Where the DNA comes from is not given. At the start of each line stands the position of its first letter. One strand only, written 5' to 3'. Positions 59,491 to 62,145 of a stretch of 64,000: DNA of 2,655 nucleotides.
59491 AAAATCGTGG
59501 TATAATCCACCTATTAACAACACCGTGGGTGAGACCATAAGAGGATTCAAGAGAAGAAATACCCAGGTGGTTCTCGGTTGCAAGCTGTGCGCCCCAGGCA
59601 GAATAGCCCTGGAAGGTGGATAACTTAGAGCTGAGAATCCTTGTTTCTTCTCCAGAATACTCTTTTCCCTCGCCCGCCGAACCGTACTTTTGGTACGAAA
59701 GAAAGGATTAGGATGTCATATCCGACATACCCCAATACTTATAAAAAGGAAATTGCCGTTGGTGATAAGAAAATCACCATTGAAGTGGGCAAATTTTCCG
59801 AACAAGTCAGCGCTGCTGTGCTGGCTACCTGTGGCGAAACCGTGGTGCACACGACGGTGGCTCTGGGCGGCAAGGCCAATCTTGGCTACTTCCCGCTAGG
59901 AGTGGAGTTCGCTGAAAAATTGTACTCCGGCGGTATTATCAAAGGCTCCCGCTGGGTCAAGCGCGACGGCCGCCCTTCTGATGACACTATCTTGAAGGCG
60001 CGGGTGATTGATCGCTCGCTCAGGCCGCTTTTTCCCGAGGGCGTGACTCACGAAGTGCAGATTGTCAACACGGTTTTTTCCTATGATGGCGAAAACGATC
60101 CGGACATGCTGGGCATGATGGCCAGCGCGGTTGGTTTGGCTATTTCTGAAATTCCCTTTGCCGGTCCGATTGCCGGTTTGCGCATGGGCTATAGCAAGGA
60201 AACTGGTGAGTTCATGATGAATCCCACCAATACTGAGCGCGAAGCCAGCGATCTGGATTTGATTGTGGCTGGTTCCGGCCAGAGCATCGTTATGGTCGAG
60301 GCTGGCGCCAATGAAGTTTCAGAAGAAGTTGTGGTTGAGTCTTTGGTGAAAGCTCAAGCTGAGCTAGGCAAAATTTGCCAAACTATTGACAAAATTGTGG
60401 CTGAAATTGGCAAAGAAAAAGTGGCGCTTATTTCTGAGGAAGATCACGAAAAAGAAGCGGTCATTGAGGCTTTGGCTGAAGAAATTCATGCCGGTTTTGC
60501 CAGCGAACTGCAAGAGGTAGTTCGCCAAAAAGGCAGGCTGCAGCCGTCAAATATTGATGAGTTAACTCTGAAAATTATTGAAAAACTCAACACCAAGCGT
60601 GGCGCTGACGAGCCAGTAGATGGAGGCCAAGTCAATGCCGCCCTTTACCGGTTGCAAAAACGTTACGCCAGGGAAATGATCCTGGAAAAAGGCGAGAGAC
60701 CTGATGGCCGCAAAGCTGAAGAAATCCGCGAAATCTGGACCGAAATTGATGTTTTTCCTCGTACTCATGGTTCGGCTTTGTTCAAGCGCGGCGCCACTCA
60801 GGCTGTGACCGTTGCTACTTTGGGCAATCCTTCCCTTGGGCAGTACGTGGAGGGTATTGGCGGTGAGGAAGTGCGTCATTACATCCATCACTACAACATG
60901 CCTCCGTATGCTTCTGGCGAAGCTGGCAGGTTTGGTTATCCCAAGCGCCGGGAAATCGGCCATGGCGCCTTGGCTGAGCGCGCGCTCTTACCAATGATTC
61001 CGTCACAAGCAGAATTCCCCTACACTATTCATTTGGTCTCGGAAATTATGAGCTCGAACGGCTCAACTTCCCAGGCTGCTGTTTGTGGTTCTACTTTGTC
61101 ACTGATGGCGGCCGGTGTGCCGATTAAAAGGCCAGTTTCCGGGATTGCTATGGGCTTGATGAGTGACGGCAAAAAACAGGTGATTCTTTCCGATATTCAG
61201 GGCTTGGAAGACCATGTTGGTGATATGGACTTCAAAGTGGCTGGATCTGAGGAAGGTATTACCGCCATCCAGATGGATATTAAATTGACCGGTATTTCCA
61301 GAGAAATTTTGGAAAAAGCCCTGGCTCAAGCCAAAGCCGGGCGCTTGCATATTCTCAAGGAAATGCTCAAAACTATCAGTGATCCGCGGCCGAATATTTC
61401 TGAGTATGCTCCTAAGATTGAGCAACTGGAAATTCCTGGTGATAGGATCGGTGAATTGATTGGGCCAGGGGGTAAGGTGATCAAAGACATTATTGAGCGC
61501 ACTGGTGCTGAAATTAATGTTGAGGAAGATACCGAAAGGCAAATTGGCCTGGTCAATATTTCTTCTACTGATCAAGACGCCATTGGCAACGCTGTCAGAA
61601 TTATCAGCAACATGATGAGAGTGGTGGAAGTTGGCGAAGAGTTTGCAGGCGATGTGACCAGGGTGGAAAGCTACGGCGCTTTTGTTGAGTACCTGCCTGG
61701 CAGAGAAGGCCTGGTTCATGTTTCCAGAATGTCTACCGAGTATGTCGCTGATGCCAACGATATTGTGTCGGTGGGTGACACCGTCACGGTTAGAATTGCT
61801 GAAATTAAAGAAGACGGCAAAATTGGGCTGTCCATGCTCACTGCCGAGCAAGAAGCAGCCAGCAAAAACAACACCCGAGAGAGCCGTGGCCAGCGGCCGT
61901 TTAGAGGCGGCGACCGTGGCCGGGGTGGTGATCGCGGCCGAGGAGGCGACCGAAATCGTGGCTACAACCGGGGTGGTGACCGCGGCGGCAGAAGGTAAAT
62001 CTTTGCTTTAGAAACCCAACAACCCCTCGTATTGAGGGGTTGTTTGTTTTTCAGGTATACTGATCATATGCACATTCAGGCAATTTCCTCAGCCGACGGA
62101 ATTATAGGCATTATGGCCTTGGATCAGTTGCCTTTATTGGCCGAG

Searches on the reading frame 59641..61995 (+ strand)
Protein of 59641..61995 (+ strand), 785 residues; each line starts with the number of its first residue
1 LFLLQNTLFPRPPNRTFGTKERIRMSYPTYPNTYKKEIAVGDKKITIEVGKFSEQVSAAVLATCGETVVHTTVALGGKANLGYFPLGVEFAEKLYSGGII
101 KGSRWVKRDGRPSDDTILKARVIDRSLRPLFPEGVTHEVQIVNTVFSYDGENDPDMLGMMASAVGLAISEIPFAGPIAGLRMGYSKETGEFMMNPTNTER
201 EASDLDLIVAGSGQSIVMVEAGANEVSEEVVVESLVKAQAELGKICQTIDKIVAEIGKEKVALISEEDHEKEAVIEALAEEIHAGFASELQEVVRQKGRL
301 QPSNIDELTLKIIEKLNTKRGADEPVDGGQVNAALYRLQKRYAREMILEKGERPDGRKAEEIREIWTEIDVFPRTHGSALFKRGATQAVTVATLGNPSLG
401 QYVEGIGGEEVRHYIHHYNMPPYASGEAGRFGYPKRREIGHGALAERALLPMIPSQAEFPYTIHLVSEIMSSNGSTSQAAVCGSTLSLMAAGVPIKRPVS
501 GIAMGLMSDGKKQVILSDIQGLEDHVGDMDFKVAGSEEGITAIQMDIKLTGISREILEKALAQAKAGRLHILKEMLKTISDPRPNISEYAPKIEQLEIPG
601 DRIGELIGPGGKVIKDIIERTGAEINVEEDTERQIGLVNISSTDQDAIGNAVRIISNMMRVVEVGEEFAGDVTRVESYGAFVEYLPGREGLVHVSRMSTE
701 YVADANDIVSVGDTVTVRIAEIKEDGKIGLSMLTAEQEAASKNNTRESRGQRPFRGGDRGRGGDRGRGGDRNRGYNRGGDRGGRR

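Call 55: search_protein_families(library=pfam, proteins=[window:59641-61995:+], max_evalue=0.00001)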
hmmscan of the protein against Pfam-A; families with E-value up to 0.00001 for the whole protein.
window:59641-61995:+ (785 aa): 5 families
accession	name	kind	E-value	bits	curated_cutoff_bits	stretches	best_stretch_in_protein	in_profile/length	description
PF01138.27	RNase_PH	-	7.3e-43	146.5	25.5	2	361-494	1-130/130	3' exoribonuclease family, domain 1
PF00575.29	S1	-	5.5e-16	59.1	22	1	662-732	2-73/74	S1 RNA binding domain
PF03725.20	RNase_PH_C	-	1.1e-15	57.7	20.8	2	175-235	1-61/67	3' exoribonuclease family, domain 2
PF00013.35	KH_1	-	2.6e-10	40.3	21.5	1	594-656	2-65/66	KH domain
PF03726.19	PNPase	-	4.4e-07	30.7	24.6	1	278-358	2-81/81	Polyribonucleotide nucleotidyltransferase, RNA binding domain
